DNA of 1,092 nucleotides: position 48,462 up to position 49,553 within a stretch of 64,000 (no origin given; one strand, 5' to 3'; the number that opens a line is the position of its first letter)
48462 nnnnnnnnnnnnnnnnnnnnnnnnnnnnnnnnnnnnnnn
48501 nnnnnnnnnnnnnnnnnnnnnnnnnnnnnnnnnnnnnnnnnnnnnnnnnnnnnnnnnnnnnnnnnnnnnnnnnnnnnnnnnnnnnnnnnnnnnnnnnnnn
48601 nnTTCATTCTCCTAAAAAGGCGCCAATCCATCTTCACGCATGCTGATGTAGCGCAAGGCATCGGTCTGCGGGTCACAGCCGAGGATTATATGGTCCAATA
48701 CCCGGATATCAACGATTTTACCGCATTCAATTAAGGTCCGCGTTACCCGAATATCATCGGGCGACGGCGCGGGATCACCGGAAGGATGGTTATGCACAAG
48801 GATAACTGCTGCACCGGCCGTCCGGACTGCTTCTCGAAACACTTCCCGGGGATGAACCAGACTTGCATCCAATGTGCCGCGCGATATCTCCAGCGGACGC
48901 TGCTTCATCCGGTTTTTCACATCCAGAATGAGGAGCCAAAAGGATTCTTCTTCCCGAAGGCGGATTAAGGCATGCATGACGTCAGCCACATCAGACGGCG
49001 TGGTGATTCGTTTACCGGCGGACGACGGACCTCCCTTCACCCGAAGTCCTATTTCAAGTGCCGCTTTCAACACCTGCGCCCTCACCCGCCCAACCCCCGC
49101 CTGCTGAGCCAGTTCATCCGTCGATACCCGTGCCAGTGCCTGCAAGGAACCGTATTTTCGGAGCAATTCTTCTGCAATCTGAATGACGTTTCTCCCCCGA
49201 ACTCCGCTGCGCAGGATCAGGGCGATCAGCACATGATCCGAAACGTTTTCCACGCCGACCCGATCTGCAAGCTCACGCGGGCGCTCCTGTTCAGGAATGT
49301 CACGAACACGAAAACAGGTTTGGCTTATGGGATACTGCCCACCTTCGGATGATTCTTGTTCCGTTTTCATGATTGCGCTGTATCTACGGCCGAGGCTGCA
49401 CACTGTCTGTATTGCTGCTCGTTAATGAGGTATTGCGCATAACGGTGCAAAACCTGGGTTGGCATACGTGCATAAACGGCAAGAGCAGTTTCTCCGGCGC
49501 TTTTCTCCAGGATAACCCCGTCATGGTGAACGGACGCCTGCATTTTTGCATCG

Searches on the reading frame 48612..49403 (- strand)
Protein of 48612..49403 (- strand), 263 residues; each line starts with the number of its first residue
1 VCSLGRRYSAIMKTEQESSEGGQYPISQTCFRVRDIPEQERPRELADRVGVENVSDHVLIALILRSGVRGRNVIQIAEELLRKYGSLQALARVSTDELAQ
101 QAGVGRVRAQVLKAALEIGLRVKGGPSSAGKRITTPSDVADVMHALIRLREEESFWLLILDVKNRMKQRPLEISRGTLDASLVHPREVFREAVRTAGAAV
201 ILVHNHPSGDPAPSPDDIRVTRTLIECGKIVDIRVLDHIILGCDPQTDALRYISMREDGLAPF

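Call 3: search_protein_families(library=pfam, proteins=[window:48612-49403:-], max_evalue=1)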
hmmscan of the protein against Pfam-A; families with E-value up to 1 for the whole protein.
window:48612-49403:- (263 aa): 7 families
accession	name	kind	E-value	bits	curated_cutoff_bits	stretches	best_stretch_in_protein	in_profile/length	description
PF04002.20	RadC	-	1.3e-38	132.1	22.1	1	133-259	1-120/121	RadC-like JAB domain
PF20582.4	UPF0758_N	-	2.3e-18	66.5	27.1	1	33-109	1-76/77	UPF0758 N-terminal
PF14520.12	HHH_5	-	0.00044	21.1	27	1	76-116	14-55/57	Helix-hairpin-helix domain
PF12826.13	HHH_2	-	0.00057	20.4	27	1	76-111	15-50/64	Helix-hairpin-helix motif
PF00633.29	HHH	-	0.0028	17.9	24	1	86-113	1-28/30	Helix-hairpin-helix motif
PF00730.31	HhH-GPD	-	0.0031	18.3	26.2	1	60-130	1-67/108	HhH-GPD superfamily base excision DNA repair protein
PF14464.11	Prok-JAB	-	0.0031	17.8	25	1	184-225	50-94/114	Prokaryotic homologs of the JAB domain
